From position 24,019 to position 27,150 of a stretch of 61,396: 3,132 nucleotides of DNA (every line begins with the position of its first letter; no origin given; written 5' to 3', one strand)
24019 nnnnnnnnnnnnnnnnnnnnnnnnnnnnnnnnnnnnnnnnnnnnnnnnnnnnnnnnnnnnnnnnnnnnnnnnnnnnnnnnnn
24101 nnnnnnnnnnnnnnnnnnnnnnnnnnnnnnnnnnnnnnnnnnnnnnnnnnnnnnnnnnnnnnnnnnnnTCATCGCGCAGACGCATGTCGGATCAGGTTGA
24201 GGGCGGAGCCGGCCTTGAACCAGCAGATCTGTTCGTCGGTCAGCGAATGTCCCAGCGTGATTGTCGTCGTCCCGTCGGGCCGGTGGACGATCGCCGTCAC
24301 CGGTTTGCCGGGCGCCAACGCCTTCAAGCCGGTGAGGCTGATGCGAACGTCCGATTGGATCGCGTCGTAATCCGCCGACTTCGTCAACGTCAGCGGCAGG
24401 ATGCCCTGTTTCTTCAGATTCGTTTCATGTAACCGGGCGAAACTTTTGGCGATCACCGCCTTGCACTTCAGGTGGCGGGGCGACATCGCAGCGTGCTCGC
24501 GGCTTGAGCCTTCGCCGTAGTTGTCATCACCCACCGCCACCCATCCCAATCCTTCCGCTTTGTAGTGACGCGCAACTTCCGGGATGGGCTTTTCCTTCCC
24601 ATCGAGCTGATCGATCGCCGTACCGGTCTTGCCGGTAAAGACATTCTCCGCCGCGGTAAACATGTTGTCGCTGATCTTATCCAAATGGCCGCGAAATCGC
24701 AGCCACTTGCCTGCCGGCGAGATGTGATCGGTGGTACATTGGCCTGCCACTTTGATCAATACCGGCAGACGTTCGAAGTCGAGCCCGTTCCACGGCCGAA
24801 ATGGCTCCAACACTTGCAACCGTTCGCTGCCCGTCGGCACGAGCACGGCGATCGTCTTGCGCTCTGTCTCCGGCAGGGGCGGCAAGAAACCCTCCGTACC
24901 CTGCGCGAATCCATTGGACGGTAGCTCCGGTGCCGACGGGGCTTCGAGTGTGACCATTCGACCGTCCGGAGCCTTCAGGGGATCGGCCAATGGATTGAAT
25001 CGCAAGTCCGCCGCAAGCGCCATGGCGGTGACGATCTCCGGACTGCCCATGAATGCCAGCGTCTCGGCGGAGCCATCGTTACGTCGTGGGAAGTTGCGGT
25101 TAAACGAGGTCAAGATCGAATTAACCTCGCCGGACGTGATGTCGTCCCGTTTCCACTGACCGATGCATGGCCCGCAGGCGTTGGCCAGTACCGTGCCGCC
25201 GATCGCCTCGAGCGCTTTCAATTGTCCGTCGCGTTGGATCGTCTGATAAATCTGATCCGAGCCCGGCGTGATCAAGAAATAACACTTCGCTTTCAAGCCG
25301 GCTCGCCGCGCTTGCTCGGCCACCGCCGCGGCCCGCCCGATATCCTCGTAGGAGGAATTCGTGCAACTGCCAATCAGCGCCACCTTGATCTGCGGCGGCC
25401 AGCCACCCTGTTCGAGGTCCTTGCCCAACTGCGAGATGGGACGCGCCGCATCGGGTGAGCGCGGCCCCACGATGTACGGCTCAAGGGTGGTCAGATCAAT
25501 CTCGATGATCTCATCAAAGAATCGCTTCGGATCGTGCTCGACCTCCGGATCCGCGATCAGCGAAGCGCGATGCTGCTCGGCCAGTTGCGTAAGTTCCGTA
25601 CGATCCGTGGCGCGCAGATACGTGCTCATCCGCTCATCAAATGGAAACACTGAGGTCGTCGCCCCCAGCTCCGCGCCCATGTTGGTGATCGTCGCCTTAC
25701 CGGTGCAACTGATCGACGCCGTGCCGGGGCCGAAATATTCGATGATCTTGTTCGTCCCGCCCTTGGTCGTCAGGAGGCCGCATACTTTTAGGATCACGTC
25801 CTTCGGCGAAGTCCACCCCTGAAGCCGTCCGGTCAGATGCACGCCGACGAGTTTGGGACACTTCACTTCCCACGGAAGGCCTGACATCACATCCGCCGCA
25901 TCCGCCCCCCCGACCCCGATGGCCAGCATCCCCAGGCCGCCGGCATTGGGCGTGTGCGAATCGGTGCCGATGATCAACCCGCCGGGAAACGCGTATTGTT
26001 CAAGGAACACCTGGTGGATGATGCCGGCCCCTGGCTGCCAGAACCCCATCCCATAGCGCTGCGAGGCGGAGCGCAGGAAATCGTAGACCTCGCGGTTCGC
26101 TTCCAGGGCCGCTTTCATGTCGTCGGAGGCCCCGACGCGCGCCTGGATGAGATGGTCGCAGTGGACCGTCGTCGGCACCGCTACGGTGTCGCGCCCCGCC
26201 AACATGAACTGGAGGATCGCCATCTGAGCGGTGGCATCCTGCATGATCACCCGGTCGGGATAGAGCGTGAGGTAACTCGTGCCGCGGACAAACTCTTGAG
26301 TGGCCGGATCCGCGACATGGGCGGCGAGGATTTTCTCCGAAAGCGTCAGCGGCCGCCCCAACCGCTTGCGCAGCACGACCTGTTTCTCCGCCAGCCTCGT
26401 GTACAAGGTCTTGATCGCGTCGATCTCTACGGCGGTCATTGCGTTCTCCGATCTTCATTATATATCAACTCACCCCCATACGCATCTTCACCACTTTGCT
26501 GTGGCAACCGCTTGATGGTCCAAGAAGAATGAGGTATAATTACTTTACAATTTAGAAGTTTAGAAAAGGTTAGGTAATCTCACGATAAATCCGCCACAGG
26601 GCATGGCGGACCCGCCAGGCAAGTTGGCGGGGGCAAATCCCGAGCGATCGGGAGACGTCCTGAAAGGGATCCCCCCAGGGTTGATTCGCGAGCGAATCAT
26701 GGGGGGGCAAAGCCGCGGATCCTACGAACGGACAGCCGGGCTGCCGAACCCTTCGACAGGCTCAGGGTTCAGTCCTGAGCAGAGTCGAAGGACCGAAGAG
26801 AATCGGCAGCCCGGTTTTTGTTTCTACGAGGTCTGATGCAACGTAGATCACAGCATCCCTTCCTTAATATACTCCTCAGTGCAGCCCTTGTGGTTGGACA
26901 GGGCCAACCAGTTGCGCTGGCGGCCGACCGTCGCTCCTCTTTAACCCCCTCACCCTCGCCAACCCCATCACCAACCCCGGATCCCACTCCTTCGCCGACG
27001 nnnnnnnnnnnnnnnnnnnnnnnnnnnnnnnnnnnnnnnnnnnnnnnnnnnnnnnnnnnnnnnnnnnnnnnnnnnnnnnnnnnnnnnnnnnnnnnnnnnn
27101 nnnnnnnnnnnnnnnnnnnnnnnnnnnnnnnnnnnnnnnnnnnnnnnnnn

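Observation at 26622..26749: c-di-GMP-I-like riboswitch with two extra hairpins inserted at the aptamer junction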

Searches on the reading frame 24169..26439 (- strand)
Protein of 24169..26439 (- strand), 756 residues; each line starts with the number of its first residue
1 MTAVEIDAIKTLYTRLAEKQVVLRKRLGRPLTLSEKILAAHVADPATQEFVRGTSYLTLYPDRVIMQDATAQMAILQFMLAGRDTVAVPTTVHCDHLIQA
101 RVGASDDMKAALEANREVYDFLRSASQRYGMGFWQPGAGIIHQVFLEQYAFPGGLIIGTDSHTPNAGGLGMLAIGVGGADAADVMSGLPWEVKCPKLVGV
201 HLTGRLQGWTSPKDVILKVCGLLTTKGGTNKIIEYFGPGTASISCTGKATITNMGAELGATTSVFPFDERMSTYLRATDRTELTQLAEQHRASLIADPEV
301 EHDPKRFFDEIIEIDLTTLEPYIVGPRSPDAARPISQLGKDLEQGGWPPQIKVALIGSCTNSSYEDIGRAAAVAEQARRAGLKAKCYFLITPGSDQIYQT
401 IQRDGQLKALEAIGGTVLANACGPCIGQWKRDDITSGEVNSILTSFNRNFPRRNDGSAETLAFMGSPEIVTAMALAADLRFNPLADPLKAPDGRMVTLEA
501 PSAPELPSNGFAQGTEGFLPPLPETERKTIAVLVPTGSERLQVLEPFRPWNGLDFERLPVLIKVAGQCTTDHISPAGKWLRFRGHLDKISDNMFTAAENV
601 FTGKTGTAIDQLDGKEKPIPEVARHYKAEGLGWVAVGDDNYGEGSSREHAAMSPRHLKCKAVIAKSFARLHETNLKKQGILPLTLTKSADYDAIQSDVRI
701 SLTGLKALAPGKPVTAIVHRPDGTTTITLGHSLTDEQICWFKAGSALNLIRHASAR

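Call 10: search_protein_families(library=pfam, proteins=[window:24169-26439:-])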
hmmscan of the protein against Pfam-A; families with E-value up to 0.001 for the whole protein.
window:24169-26439:- (756 aa): 2 families
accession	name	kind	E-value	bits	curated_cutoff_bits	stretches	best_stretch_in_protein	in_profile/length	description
PF00330.25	Aconitase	-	1.5e-139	466.4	28.7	1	35-476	1-462/463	Aconitase family (aconitate hydratase)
PF00694.25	Aconitase_C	-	3e-36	125.1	22.8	1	559-686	2-129/131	Aconitase C-terminal domain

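Call 20: find_encoding_contigs(protein=window:24169-26439:-, flank=1500, max_places=6)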
Protein window:24169-26439:- (756 aa): no gene with exactly this product is on record in the collection.
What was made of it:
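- Tried and rejected: The aconitase look-up found nothing (call 20).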

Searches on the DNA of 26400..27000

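Call 3: search_rna_families(source=window, start=26400, end=27000, threshold=evalue, max_evalue=10, show_alignments=6)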
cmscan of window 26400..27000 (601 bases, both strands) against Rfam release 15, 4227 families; matches with E-value up to 10: 4.
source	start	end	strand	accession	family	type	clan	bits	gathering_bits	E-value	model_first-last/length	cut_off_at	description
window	26670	26749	+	RF03167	c-di-GMP-I-GGC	Cis-reg; riboswitch;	CL00126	26.3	59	0.00053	1-80/80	no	c-di-GMP-I-GGC riboswitch aptamer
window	26710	26747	+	RF02440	SpF59_sRNA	Gene; sRNA;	-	16.5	37.2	2.2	1-54/54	no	Streptococcus sRNA SpF59 (ldcC RNA)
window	26582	26633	-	RF02837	anti-hemB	Gene; sRNA;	-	15.6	49.5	0.54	1-81/81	no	Burkholderia RNA 7 (anti-hemB)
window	26564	26595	-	RF02596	cyano_het_sRNA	Gene; sRNA;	-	13.1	35.7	8.9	1-56/56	no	Cyanobacteria heterocyst sRNA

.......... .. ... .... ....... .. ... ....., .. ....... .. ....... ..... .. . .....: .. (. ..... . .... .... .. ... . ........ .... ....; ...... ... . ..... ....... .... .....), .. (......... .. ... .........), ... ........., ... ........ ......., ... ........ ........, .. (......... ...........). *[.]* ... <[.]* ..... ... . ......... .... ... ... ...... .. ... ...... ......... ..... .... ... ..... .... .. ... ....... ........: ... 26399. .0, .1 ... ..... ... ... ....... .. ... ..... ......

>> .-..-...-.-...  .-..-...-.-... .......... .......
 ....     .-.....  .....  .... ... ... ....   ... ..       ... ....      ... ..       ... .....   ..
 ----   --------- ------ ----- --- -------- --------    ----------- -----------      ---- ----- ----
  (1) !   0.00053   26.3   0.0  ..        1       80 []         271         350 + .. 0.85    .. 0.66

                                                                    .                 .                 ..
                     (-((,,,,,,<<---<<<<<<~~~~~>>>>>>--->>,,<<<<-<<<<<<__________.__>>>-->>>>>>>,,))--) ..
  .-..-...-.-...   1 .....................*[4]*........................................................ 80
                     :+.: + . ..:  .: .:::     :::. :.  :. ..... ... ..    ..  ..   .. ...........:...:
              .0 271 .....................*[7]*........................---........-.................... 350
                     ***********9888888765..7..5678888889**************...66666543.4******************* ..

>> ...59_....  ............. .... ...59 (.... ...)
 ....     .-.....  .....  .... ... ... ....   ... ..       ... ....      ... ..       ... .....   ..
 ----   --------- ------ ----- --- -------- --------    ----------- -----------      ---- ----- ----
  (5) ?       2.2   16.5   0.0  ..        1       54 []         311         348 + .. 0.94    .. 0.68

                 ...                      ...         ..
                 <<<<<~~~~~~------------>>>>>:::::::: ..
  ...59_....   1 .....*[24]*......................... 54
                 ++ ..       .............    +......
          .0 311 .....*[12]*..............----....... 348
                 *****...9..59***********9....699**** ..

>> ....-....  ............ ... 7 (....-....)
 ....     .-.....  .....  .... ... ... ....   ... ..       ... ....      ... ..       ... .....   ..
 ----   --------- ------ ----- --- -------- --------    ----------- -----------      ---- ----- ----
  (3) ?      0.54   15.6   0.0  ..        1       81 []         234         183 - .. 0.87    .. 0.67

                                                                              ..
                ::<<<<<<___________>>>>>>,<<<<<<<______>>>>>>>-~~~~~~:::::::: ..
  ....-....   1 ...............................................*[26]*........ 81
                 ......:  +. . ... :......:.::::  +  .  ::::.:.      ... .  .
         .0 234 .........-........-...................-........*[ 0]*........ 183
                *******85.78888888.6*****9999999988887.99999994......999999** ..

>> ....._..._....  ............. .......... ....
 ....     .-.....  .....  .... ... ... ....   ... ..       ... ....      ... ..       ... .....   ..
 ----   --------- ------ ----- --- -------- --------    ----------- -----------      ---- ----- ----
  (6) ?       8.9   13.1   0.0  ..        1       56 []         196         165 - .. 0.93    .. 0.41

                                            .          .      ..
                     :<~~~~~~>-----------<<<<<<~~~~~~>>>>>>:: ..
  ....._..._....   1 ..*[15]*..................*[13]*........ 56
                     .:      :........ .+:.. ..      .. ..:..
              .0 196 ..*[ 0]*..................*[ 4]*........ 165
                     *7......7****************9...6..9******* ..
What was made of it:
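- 26708..26748 (+): Aptamer 3' core: C-AAA (J2/3), P3 hairpin (26711-26742), GC, P1 3' CG, AA. Aligned to RF03167 positions 36-80 (call 3).
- On c-di-GMP-I riboswitch (RF01051 / clan CL00126): The best hit is 26.3 bits against a threshold of 59, and it is mis-aligned (call 3).
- Tried and rejected: Rfam's own reading (call 3).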
